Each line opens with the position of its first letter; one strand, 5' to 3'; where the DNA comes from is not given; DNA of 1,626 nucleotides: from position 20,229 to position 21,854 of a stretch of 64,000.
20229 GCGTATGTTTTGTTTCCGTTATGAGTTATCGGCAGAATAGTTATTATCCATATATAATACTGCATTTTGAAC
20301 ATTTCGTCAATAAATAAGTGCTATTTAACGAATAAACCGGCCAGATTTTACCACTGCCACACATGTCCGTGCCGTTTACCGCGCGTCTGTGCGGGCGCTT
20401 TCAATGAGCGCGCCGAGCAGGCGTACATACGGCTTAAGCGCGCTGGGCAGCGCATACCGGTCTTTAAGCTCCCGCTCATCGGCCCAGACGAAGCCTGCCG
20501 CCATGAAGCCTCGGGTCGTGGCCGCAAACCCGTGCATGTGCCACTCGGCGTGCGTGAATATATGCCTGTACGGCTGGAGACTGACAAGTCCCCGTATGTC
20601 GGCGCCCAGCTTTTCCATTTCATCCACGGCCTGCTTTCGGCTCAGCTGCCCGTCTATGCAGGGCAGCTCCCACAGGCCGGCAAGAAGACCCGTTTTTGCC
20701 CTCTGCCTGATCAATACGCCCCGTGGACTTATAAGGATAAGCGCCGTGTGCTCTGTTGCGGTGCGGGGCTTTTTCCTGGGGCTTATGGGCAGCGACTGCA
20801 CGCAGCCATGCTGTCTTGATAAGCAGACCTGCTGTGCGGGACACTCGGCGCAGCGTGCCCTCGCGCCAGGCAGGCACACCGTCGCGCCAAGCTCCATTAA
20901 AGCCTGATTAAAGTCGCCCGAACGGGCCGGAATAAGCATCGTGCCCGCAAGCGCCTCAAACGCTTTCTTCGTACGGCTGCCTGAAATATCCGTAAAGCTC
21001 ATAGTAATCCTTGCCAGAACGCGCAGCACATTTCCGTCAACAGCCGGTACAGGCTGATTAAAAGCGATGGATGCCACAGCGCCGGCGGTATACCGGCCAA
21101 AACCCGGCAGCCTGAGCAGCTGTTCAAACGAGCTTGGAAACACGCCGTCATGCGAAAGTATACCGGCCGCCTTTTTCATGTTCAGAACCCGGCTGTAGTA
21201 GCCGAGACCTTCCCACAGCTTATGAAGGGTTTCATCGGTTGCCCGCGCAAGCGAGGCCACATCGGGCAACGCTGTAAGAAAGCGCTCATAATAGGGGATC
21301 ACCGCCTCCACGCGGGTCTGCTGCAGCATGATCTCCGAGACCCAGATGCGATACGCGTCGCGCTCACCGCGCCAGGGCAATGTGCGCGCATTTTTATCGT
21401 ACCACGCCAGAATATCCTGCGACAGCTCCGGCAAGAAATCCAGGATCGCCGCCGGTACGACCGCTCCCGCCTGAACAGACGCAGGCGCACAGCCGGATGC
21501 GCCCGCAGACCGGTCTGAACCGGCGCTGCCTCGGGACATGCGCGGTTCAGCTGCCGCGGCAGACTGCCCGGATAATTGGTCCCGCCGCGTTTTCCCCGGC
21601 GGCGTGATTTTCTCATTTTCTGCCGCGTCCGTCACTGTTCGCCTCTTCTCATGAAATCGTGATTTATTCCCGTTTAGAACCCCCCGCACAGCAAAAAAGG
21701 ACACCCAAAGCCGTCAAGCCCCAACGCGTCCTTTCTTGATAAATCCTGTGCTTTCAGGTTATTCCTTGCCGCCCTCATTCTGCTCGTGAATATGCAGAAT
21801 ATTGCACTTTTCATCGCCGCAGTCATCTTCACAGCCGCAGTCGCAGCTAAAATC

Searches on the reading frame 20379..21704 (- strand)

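Call 46: search_protein_families(library=pfam, proteins=[window:20379-21704:-], max_evalue=0.00001)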
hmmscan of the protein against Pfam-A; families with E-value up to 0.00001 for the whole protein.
window:20379-21704:- (442 aa): 3 families
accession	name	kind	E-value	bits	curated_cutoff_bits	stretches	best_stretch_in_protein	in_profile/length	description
PF14815.12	NUDIX_4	-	2.3e-21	76.1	35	1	321-427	2-111/113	NUDIX domain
PF00730.31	HhH-GPD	-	3.2e-20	72.9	26.2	1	122-250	1-103/108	HhH-GPD superfamily base excision DNA repair protein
PF00633.29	HHH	-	3.2e-06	27.1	24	1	184-213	1-30/30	Helix-hairpin-helix motif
